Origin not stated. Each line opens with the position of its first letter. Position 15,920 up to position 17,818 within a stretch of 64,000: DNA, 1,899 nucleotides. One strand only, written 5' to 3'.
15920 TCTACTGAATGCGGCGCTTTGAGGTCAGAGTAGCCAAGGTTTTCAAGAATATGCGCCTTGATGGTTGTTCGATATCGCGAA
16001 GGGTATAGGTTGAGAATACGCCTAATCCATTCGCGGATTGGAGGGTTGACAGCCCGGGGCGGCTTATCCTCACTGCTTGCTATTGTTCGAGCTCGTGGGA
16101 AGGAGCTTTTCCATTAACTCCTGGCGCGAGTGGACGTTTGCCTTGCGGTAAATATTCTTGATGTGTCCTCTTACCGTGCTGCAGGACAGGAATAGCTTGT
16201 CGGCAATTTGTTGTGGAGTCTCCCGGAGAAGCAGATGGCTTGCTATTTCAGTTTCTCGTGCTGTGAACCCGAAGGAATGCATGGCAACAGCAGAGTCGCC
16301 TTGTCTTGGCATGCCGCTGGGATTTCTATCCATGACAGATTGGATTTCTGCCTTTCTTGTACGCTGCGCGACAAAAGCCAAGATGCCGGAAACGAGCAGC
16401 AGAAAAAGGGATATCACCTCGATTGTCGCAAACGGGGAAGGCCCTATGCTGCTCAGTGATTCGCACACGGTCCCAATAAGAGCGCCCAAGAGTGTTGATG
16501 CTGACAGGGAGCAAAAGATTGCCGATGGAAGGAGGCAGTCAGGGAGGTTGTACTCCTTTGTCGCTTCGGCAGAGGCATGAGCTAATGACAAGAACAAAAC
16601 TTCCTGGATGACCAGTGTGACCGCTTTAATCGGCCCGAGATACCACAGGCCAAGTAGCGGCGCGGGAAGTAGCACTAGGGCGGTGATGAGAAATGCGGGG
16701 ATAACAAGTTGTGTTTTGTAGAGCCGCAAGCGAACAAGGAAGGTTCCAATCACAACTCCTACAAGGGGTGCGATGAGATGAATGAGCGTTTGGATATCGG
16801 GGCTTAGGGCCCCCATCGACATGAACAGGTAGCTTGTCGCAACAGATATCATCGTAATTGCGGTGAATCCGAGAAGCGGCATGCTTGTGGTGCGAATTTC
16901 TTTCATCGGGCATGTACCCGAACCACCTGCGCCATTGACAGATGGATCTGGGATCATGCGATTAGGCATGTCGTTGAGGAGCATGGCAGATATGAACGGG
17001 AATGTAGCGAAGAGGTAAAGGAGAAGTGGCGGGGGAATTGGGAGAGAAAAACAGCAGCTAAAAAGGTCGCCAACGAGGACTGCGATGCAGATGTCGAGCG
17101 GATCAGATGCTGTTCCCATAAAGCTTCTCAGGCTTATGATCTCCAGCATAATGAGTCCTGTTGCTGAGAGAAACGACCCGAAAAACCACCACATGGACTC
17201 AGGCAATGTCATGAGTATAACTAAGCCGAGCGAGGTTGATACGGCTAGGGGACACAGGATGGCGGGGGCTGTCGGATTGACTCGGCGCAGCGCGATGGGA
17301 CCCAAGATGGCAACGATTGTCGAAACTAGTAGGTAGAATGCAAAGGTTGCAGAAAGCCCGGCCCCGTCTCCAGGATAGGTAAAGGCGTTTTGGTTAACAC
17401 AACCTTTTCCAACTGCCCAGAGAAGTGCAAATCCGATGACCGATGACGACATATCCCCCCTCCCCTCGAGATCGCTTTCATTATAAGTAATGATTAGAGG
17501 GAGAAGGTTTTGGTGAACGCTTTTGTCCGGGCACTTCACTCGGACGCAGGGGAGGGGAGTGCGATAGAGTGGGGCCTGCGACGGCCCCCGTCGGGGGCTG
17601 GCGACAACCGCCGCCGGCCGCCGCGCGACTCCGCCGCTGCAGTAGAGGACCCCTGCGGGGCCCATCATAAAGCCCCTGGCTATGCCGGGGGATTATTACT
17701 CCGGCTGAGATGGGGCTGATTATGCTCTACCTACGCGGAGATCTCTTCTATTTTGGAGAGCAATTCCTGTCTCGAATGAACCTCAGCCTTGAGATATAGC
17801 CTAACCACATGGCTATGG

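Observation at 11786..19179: Two tandem membrane LuxR sensors upstream of a two-enzyme exported reductase operon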

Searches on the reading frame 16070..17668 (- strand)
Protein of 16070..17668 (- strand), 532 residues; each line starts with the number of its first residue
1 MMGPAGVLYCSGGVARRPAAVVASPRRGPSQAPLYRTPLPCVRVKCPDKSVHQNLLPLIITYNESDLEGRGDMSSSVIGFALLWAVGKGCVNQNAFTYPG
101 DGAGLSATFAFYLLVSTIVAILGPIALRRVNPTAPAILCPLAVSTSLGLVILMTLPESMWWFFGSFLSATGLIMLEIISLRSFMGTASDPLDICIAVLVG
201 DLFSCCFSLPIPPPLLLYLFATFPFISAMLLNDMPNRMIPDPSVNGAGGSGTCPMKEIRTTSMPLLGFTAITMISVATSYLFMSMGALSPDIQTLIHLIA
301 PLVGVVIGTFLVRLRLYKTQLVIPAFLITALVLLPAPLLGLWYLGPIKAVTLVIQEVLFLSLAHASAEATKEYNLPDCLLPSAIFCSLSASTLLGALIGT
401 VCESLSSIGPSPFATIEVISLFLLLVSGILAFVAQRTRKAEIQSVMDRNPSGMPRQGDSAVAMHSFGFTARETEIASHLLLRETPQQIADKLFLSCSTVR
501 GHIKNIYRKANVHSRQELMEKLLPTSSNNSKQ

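Call 4: search_protein_families(library=pfam, proteins=[window:16070-17668:-], max_evalue=0.01)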
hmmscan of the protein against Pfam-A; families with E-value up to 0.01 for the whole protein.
window:16070-17668:- (532 aa): 1 family
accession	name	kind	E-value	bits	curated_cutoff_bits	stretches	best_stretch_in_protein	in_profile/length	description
PF00196.25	GerE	-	4e-11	42.8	23.5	1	468-519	3-54/57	Bacterial regulatory proteins, luxR family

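Call 44: find_homologous_proteins(query=window:16070-17452:-, max_evalue=1e-8)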
Query window:16070-17452:- (460 aa): 3 proteins with E <= 1e-8 among 8000 candidates.
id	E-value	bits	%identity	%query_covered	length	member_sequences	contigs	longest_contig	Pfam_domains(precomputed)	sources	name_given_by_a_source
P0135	2.6e-276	934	94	100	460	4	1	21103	PF00196.26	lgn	-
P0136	2.7e-99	351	42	97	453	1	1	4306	PF00196.26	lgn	-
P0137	2.5e-11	61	57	15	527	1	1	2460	PF00196.26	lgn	-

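Call 45: find_encoding_contigs(protein=P0136, flank=7000, max_places=2)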
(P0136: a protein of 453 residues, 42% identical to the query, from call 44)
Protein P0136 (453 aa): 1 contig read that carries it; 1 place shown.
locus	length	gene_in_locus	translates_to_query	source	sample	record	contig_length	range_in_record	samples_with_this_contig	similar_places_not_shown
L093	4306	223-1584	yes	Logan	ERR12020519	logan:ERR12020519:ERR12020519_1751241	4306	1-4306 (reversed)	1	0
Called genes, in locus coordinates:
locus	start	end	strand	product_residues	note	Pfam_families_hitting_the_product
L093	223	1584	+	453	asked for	PF00196:GerE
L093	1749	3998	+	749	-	PF00724:Oxidored_FMN, PF00070:Pyr_redox (faint), PF00890:FAD_binding_2 (faint), PF01134:GIDA (weak), PF03486:HI0933_like (weak), PF07992:Pyr_redox_2, PF12831:FAD_oxidored (weak), PF13450:NAD_binding_8 (weak), +2 more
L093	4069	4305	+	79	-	?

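Call 46: find_encoding_contigs(protein=P0135, flank=10000, max_places=2)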
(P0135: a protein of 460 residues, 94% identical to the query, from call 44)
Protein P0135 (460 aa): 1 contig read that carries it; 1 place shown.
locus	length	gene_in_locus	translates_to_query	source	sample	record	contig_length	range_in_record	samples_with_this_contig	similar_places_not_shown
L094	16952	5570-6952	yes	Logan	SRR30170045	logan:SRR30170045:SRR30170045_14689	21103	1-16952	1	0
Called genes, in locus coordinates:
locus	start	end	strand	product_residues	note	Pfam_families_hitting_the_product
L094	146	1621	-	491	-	PF00196:GerE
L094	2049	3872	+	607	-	-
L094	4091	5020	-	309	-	PF00561:Abhydrolase_1, PF12146:Hydrolase_4, PF12697:Abhydrolase_6 (weak)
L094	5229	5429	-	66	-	-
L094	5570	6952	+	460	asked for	PF00196:GerE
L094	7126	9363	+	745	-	PF13738:Pyr_redox_3 (faint), PF00724:Oxidored_FMN, PF00070:Pyr_redox (faint), PF01134:GIDA (weak), PF03486:HI0933_like (weak), PF07992:Pyr_redox_2, PF12831:FAD_oxidored, PF13450:NAD_binding_8 (weak), +1 more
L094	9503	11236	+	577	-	PF00890:FAD_binding_2, PF03486:HI0933_like (faint), PF07992:Pyr_redox_2 (weak), PF12831:FAD_oxidored (weak)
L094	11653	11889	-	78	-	PF13560:HTH_31, PF12844:HTH_19 (weak), PF01381:HTH_3, PF13443:HTH_26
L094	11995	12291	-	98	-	PF13560:HTH_31, PF01381:HTH_3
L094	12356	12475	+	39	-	-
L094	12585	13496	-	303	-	PF21189:PHA02142, PF09414:RNA_ligase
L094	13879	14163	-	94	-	PF13560:HTH_31 (weak), PF01381:HTH_3 (weak)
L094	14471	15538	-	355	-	-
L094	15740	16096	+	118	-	-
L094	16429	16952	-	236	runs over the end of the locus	PF13085:Fer2_3, PF13183:Fer4_8, PF13237:Fer4_10 (weak), PF13534:Fer4_17 (weak)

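Call 61: search_protein_families(library=ncbifam, proteins=[window:16070-17452:-], max_evalue=0.00001)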
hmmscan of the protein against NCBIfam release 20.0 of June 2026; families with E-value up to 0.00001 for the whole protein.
window:16070-17452:- (460 aa): 3 families
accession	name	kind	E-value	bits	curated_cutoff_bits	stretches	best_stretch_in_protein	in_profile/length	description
NF041232.1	BagY_FevT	exception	6.2e-07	28.6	700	1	391-451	292-352/367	LuxR family transcriptional regulator BagY/FevT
NF047785.1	respo_reg_MadR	equivalog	1.1e-06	28.2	300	1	392-445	145-198/209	MadR family response regulator transcription factor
NF007505.1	PRK10100.1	equivalog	2.8e-06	27.2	250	1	393-444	142-193/204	biofilm master transcriptional regulator CsgD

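Call 75: predict_structure(alignment_id=A5)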
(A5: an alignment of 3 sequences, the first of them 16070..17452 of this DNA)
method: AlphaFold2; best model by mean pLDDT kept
length: 460 residues; sequences in the alignment: 3
mean_pLDDT: 41.5   pTM: 0.24
mean pLDDT of the five models: 41.5, 41.4, 38.7, 37.8, 36.1
residues with pLDDT >= 90: 0; 70-90: 27; 50-70: 34; < 50: 399
segments of 3 or more residues with pLDDT < 50: 1-390, 452-460
pLDDT, mean of each block of 10 residues (from residue 1): 29 31 30 35 40 37 37 40 41 45 45 38 44 42 38 38 29 25 29 41 43 39 41 43 37 33 32 37 43 41 35 36 33 35 41 43 41 33 42 59 67 71 74 74 65 35
secondary structure, 60 per line:
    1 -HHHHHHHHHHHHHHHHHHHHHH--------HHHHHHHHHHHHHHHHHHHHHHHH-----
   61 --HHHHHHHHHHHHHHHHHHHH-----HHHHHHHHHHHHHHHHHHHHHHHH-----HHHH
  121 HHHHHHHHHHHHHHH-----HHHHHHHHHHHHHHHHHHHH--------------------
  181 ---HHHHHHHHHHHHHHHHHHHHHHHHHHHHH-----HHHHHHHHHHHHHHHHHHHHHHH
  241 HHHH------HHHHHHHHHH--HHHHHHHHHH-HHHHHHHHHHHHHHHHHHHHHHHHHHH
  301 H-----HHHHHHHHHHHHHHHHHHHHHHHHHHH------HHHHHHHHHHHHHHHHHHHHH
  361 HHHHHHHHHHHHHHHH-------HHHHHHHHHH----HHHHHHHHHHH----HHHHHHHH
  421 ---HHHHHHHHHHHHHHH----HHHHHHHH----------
elements in order: H2-23 H32-55 H63-82 H88-111 H117-135 H141-160 H184-212 H218-244 H251-260 H263-272 H274-301 H307-333 H340-376 H384-393 H398-408 H413-420 H424-438 H443-450
